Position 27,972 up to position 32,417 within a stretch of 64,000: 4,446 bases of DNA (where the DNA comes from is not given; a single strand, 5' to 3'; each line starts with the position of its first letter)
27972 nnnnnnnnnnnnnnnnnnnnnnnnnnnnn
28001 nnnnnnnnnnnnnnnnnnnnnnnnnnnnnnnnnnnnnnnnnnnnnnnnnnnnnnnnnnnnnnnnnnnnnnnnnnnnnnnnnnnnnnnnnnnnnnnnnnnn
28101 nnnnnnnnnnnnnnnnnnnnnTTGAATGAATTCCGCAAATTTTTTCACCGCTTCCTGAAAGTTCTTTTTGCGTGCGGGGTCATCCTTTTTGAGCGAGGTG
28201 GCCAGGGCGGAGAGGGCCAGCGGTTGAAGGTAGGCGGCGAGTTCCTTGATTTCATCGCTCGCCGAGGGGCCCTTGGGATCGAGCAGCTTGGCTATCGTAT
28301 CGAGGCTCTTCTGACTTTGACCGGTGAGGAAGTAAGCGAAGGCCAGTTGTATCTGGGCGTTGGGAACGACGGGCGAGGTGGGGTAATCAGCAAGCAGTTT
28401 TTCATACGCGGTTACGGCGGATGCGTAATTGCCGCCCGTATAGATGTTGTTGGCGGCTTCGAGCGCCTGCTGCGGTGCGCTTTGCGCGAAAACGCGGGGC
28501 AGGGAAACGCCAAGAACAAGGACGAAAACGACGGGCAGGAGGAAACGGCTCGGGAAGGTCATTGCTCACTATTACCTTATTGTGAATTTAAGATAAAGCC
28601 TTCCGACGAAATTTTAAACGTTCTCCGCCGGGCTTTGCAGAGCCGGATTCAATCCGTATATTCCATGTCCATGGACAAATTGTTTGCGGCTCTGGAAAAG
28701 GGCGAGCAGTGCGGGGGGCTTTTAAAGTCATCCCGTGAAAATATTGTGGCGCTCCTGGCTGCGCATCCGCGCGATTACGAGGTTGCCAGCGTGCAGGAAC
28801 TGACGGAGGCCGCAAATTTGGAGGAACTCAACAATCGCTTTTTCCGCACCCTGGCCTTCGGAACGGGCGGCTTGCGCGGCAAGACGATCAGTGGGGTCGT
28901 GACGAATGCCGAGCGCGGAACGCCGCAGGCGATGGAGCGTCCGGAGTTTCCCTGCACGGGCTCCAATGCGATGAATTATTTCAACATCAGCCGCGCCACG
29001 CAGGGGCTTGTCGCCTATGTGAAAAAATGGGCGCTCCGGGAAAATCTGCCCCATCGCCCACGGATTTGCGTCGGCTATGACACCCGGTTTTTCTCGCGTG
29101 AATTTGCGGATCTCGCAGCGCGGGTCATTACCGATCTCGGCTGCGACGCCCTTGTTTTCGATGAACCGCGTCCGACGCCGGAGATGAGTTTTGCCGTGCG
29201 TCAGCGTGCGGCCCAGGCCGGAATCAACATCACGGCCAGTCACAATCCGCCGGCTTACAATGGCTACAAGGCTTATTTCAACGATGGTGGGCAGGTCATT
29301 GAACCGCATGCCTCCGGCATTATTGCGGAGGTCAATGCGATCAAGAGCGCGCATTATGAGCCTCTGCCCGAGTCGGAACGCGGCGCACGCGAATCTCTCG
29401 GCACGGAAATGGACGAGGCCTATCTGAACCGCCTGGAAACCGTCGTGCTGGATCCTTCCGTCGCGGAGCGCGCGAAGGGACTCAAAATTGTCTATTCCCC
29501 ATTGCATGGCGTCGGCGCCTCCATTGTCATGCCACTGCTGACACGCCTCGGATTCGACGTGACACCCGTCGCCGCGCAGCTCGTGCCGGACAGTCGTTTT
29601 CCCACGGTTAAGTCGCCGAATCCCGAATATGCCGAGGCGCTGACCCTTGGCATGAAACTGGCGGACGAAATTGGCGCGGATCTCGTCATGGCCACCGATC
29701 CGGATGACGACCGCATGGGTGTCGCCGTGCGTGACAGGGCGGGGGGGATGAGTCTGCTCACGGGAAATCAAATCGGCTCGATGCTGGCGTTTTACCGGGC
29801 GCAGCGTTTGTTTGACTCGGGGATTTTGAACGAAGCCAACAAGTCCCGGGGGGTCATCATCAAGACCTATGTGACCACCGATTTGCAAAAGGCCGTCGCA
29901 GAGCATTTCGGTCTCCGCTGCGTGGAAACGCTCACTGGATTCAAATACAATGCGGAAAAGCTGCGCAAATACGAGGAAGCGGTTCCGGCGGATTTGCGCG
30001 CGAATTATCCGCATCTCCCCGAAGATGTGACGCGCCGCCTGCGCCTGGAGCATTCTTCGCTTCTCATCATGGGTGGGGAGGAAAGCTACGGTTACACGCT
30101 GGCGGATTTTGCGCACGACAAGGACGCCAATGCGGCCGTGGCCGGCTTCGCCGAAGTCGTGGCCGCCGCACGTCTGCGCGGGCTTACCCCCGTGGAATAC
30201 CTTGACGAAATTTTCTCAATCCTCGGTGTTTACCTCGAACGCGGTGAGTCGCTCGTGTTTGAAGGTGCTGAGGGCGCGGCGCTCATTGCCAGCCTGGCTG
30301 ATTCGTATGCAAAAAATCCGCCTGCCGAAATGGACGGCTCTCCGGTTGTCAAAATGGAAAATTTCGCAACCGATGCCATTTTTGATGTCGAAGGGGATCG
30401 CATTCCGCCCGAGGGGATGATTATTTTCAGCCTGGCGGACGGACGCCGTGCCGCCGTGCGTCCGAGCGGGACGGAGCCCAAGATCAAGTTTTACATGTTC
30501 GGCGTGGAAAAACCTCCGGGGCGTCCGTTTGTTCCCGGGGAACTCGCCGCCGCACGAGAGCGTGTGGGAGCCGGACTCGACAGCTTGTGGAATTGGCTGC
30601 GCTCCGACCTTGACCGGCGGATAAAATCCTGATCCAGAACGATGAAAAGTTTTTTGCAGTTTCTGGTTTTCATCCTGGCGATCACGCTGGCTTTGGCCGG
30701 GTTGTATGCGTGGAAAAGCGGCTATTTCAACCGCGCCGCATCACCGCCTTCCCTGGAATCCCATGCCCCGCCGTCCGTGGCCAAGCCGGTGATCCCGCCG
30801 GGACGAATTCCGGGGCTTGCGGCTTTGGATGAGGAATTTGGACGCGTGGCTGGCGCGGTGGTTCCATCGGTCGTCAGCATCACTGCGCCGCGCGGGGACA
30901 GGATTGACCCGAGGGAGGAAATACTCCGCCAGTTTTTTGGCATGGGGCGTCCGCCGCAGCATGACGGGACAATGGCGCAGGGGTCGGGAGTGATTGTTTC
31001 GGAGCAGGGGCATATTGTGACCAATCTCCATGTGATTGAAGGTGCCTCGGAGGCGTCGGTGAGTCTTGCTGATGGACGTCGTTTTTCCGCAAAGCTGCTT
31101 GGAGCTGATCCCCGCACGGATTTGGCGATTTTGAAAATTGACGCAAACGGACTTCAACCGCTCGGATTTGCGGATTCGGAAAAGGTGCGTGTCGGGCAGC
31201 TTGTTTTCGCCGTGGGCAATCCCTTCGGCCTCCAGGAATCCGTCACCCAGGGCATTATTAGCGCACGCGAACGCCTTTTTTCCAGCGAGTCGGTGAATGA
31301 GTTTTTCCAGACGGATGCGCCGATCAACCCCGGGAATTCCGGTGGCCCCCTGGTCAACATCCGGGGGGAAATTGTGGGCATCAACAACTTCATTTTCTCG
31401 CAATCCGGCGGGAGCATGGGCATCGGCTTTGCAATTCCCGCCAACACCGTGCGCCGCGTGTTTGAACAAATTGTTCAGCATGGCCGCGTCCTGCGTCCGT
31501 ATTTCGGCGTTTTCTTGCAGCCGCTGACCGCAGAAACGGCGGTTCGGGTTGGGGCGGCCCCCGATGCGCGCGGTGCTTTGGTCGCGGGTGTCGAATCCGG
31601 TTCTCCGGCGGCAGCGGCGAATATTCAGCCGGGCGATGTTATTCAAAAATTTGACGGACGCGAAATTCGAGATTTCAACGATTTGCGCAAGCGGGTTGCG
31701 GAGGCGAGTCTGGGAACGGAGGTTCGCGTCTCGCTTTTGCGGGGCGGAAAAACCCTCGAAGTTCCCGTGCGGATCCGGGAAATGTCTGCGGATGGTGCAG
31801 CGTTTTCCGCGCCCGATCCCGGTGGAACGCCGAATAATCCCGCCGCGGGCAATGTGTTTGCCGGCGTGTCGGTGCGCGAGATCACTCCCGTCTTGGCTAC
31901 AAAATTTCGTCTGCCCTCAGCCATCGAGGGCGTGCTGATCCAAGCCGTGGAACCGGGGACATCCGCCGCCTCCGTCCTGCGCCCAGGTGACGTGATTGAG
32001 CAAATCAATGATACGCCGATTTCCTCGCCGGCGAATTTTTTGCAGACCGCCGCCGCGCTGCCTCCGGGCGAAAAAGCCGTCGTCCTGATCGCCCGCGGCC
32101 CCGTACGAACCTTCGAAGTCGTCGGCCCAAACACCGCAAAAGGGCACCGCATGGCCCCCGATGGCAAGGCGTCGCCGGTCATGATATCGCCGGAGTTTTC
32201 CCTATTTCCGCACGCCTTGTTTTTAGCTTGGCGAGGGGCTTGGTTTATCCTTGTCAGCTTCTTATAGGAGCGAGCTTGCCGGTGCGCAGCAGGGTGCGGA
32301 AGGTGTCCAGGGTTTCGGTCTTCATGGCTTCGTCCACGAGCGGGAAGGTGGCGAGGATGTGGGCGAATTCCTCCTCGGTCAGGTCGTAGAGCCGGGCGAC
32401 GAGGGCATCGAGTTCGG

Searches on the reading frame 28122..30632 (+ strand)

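Call 13: search_protein_families(library=pfam, proteins=[window:28122-30632:+], max_evalue=0.001)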
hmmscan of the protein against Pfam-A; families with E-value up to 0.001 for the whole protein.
window:28122-30632:+ (836 aa): 4 families
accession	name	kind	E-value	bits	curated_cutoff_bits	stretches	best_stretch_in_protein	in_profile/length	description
PF02878.22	PGM_PMM_I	-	1.3e-32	112.8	22.5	1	284-409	18-136/138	Phosphoglucomutase/phosphomannomutase, alpha/beta/alpha domain I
PF02879.22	PGM_PMM_II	-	3.7e-24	85.7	29.3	1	432-538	1-100/103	Phosphoglucomutase/phosphomannomutase, alpha/beta/alpha domain II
PF02880.22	PGM_PMM_III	-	5.1e-12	46.4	20.7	1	550-683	4-100/115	Phosphoglucomutase/phosphomannomutase, alpha/beta/alpha domain III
PF00408.26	PGM_PMM_IV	-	3.5e-05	24.2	23.1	1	763-792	22-50/68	Phosphoglucomutase/phosphomannomutase, C-terminal domain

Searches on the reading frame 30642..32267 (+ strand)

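Call 13: search_protein_families(library=pfam, proteins=[window:30642-32267:+], max_evalue=0.001)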
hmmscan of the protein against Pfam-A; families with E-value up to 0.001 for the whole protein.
window:30642-32267:+ (541 aa): 6 families
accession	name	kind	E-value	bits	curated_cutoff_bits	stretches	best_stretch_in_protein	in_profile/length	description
PF13365.12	Trypsin_2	-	1.9e-37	129.7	27.6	1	114-247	1-144/144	Trypsin-like peptidase domain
PF13180.12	PDZ_2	-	2.7e-23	82.5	27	2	297-377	12-79/80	PDZ domain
PF00089.32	Trypsin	-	1.4e-16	61.4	20.6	1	115-271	28-217/220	Trypsin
PF17820.7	PDZ_6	-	1.2e-15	57.4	27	2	314-367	2-54/54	PDZ domain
PF00595.29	PDZ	-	2.9e-14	53.6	23.2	2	306-363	19-78/81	PDZ domain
PF12812.13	PDZ_1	-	6.4e-05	23.3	28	0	406-474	10-76/78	PDZ-like domain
